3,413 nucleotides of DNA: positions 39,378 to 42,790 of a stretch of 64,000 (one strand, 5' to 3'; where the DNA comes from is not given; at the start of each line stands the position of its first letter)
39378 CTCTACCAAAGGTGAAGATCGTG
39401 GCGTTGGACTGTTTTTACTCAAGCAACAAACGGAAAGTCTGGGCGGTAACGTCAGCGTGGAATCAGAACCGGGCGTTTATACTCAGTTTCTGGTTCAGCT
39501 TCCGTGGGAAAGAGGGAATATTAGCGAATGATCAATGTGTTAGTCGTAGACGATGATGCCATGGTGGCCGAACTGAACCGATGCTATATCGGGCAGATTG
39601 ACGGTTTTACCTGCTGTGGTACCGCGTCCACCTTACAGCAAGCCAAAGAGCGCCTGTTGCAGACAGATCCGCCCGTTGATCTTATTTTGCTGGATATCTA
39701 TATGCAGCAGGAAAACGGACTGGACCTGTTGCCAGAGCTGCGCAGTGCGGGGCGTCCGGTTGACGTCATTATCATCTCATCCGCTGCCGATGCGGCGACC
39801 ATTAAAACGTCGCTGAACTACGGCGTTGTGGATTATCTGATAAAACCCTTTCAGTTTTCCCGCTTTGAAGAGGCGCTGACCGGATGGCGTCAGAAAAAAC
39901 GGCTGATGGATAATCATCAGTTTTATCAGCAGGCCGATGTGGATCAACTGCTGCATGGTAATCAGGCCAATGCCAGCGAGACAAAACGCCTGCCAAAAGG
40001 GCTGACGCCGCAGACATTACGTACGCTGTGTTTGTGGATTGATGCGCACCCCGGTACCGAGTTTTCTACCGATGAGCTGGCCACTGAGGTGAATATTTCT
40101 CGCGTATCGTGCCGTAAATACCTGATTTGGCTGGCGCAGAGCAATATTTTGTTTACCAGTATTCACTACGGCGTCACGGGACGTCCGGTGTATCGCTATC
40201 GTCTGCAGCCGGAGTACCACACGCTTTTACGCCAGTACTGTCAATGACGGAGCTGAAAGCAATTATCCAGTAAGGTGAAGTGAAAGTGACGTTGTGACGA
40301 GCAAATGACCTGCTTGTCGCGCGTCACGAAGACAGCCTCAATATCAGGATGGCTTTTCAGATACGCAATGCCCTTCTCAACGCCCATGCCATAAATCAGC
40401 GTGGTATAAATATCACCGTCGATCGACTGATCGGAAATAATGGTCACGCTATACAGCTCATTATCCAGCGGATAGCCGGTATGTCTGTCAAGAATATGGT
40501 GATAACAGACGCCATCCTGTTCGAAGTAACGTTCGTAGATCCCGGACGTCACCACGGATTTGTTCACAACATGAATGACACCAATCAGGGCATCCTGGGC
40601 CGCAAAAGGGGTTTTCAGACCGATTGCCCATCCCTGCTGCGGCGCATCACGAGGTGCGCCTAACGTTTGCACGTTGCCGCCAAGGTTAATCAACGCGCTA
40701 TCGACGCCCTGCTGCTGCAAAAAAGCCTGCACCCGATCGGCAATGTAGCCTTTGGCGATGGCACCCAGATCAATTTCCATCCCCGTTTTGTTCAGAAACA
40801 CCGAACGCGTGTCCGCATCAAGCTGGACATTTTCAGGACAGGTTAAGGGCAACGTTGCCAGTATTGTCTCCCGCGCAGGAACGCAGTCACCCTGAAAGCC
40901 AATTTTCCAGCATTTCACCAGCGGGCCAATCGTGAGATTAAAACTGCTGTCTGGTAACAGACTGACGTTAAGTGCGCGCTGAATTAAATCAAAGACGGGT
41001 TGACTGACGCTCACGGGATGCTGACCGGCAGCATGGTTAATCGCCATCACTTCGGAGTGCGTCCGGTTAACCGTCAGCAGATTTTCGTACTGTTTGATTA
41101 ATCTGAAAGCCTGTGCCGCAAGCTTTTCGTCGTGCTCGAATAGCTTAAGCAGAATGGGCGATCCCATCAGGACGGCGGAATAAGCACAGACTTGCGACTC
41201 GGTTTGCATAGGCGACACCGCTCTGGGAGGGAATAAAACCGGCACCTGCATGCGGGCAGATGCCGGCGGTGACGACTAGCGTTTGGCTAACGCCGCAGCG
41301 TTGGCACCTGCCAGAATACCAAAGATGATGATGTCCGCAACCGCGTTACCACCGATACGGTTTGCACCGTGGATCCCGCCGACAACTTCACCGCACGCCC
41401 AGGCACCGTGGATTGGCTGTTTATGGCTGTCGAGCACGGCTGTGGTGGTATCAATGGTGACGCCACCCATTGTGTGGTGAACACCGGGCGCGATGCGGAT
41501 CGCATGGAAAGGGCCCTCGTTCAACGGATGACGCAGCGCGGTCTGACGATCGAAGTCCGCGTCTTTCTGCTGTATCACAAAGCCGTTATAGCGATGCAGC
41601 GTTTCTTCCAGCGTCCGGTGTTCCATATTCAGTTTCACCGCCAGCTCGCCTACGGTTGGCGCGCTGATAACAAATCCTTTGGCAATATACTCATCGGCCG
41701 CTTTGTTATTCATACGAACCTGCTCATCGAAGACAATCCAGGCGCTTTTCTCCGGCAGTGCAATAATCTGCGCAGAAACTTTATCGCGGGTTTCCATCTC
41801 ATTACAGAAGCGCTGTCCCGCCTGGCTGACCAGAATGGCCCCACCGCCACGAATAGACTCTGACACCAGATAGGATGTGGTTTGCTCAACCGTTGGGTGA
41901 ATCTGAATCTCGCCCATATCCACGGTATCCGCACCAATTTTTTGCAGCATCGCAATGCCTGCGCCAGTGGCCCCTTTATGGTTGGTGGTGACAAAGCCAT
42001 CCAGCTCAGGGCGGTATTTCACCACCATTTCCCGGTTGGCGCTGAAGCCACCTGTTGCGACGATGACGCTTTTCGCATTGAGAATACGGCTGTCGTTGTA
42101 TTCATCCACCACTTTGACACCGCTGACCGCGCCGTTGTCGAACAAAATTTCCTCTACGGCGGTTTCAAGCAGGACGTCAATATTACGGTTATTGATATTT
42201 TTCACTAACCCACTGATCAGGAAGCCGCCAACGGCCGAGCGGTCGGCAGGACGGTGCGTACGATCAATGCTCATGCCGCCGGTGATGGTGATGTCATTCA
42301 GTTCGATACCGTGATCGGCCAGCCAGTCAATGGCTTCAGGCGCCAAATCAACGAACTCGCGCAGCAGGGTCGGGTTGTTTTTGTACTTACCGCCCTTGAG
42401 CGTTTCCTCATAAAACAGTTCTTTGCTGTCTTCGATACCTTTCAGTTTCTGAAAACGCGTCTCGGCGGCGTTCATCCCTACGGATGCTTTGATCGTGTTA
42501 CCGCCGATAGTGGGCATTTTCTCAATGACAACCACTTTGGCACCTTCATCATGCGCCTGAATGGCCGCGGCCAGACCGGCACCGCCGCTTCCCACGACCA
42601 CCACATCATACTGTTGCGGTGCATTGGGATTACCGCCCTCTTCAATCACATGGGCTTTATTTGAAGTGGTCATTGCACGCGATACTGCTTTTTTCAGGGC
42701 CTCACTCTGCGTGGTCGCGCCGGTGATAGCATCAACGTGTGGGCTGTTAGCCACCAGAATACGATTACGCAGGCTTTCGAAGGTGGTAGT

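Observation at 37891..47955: Non-canonical C4-dicarboxylate anaerobic module: DcuS-DcuR, cytoplasmic ApbE, soluble three-domain NADH:fumarate reductase, DASS antiporter and class I fumarase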

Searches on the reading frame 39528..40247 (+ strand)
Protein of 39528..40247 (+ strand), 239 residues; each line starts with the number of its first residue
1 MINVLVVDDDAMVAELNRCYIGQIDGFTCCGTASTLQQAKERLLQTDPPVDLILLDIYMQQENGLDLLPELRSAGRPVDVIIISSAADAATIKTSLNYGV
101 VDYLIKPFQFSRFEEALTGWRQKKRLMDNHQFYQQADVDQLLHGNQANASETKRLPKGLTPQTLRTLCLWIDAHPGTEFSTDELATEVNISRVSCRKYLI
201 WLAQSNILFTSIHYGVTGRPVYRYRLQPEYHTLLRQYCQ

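Call 3: search_protein_families(library=pfam, proteins=[window:39528-40247:+])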
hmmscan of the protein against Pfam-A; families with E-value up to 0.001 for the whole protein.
window:39528-40247:+ (239 aa): 2 families
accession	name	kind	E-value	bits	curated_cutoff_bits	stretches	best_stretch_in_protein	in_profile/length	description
PF00072.30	Response_reg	-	1e-20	74.4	30.2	1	4-117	1-110/111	Response regulator receiver domain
PF20714.3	HTH_64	-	0.00064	20.3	27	0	174-223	12-61/65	DpiA-like helix-turn-helix domain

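Call 4: search_protein_families(library=ncbifam, proteins=[window:39528-40247:+])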
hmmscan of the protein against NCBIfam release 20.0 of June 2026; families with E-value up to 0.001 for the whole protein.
window:39528-40247:+ (239 aa): 79 families (the best 25 are shown)
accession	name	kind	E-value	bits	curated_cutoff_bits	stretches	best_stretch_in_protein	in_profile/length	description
NF007750.0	PRK10430.1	equivalog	7.3e-135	448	262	1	1-239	1-239/239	two-component system response regulator DcuR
NF007467.0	PRK10046.1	equivalog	4.2e-34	118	264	1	3-224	6-223/226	two-component response regulator DpiA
NF010684.1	PRK14084.1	equivalog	7.7e-14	52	375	1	3-156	2-151/254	response regulator transcription factor LytR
NF007969.0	PRK10693.1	equivalog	1.1e-13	51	329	1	3-163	9-164/337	two-component system response regulator RssB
NF001965.0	PRK00742.1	subfamily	3.2e-13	49.6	293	1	2-127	4-130/357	chemotaxis-specific protein-glutamate methyltransferase CheB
NF040689.1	MtrAB_MtrA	equivalog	1.1e-12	47.8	300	1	4-188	1-175/219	MtrAB system response regulator MtrA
NF007005.1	PRK09468.1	equivalog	1.6e-12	47.4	331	1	3-109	5-107/237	osmolarity response regulator transcription factor OmpR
NF051870.1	NAssimRespRegNtrX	equivalog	4e-12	45.8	600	1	2-167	2-166/452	nitrogen assimilation response regulator NtrX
TIGR02154.1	PhoB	equivalog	6.5e-12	45.2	296.2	1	3-188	4-183/226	phosphate regulon transcriptional regulator PhoB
NF008469.0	PRK11361.1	equivalog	8.9e-12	44.4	714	1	3-113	6-112/461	acetoacetate metabolism transcriptional regulator AtoC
NF007935.0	PRK10651.1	equivalog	9.4e-12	44.6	250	1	3-113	8-116/216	two-component system response regulator NarL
NF008199.0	PRK10955.1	equivalog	1.3e-11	44.8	341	1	1-195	1-192/232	envelope stress response regulator transcription factor CpxR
NF009206.0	PRK12555.1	subfamily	2e-11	43.5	342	1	2-109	1-107/340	chemotaxis-specific protein-glutamate methyltransferase CheB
NF008677.0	PRK11697.1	equivalog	2.2e-11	43.6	246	1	1-138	1-133/238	two-component system response regulator BtsR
NF045505.1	RR_RssB_Pseudo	equivalog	3e-11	43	700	1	2-135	6-136/394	two-component system response regulator RssB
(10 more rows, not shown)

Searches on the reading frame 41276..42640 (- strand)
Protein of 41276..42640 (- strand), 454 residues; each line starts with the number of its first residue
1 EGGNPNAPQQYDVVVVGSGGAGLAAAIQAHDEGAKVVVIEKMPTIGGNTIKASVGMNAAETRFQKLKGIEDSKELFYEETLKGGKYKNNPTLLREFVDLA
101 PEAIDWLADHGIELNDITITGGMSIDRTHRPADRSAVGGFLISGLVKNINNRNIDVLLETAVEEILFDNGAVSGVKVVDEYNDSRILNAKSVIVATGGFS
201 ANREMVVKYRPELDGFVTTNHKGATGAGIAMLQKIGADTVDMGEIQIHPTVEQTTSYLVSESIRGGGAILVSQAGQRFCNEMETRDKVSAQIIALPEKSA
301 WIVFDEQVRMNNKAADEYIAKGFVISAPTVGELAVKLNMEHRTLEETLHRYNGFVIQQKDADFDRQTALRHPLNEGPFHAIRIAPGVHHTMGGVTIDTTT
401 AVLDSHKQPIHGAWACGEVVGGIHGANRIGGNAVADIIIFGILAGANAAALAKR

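Call 14: search_solved_structures(query=window:41276-42640:-, max_evalue=1e-60, show_alignments=3)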
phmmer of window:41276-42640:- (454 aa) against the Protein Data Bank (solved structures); distinct sequences matched with E-value up to 1e-60: 20.
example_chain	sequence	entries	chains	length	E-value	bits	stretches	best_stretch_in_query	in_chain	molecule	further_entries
1p2e_A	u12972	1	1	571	5.1e-120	404.6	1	10-453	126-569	flavocytochrome c3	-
1p2h_A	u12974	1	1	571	5.1e-120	404.6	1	10-453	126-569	flavocytochrome c3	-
1qjd_A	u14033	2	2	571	5.1e-120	404.6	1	10-453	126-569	FLAVOCYTOCHROME C3 | Fumarate reductase flavoprotein subunit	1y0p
1q9i_A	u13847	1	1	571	1.1e-119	403.6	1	10-453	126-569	flavocytochrome c3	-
2b7r_A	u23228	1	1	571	1.3e-119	403.3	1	10-453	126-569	Fumarate reductase flavoprotein subunit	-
2b7s_A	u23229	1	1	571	1.4e-119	403.2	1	10-453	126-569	Fumarate reductase flavoprotein subunit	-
1jry_A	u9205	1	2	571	1.4e-119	403.2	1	10-453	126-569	FLAVOCYTOCHROME C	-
1ksu_A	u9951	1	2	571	2.8e-119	402.2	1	10-453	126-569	flavocytochrome c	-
1jrx_A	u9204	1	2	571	4.2e-119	401.6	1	10-453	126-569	FLAVOCYTOCHROME C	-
1jrz_A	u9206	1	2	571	4.5e-119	401.5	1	10-453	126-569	FLAVOCYTOCHROME C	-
1m64_A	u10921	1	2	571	5.8e-119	401.1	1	10-453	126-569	flavocytochrome c3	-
1e39_A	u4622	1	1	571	1.3e-118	400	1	10-453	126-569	FUMARATE REDUCTASE FLAVOPROTEIN SUBUNIT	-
1kss_A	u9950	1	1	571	1.3e-118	400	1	10-453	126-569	flavocytochrome c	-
1d4d_A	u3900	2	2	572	4.7e-118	398.2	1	9-453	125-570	FLAVOCYTOCHROME C FUMARATE REDUCTASE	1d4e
1lj1_A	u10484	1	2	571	4.8e-118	398.1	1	10-453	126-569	flavocytochrome c3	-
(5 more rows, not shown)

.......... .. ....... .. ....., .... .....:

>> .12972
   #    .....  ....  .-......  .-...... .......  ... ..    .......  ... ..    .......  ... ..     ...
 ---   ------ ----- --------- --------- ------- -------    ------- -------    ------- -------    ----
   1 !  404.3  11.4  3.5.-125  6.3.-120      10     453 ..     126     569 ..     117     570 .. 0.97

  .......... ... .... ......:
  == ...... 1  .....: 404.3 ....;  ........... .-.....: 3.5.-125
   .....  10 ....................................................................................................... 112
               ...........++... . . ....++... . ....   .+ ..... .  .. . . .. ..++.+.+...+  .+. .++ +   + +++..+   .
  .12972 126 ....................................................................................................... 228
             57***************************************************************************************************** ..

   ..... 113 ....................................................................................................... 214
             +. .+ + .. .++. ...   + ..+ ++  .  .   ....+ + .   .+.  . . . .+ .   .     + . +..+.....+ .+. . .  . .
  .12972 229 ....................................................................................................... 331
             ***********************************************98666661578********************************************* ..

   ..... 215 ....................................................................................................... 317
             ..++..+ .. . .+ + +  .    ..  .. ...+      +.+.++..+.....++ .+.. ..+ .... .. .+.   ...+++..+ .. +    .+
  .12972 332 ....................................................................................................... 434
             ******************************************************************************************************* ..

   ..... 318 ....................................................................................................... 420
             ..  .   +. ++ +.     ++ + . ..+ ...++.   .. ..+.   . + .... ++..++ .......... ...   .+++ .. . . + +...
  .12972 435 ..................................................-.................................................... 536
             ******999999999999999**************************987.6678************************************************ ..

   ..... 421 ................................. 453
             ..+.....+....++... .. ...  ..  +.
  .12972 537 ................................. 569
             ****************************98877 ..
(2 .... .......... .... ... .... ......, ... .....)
